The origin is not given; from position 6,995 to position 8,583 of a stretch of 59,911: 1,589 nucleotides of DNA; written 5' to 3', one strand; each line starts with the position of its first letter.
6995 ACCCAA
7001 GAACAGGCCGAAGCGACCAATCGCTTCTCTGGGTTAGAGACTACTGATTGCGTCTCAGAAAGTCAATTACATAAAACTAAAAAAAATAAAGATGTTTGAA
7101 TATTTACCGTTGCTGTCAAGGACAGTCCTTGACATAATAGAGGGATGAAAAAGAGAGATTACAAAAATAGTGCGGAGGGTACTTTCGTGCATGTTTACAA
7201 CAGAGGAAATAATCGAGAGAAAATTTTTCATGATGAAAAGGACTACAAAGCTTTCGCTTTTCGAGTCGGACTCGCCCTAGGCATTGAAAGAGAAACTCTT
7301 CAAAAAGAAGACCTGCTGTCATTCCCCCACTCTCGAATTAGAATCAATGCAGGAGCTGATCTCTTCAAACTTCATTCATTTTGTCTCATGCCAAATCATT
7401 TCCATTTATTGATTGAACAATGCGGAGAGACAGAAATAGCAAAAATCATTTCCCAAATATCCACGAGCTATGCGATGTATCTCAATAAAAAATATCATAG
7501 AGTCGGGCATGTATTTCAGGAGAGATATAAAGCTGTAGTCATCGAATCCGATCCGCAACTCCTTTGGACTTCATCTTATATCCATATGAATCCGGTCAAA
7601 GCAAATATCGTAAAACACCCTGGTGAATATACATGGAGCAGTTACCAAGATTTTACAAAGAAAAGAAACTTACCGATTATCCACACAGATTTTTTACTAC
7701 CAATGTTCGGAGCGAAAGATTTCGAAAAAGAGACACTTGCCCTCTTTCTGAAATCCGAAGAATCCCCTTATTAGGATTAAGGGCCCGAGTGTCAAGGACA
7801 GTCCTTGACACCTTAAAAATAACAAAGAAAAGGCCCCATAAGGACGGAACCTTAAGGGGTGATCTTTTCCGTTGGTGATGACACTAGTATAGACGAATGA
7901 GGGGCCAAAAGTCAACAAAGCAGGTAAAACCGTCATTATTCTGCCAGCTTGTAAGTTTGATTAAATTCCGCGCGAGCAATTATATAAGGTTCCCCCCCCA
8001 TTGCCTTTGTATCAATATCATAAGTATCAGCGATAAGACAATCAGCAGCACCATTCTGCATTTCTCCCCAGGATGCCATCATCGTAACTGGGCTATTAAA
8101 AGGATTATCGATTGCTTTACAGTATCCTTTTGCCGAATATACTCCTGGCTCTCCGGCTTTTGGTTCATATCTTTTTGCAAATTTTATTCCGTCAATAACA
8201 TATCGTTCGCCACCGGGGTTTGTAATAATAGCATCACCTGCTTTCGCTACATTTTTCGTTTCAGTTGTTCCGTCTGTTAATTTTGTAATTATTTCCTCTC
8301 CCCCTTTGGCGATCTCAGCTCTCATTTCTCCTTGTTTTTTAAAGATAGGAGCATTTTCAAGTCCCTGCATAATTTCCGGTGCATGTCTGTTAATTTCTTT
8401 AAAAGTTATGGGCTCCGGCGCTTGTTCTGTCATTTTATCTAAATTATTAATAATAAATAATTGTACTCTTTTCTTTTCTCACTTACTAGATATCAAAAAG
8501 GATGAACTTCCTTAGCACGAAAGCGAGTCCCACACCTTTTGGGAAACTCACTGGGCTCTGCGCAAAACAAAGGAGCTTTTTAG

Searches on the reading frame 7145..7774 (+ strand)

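Call 75: search_protein_families(library=pfam, proteins=[window:7145-7774:+], max_evalue=0.001)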
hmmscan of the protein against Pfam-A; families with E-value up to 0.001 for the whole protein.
window:7145-7774:+ (209 aa): 1 family
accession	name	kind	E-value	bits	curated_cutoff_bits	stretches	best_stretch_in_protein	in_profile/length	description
PF01797.21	Y1_Tnp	-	1.2e-11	45.2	23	1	51-148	18-120/121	Transposase IS200 like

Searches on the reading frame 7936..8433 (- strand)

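Call 75: search_protein_families(library=pfam, proteins=[window:7936-8433:-], max_evalue=0.001)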
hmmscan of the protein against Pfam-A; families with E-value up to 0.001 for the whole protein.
window:7936-8433:- (165 aa): 1 family
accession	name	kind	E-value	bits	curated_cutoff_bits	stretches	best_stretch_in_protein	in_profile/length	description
PF14083.11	PGDYG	-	5.9e-15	55.9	27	1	61-162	3-102/102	PGDYG protein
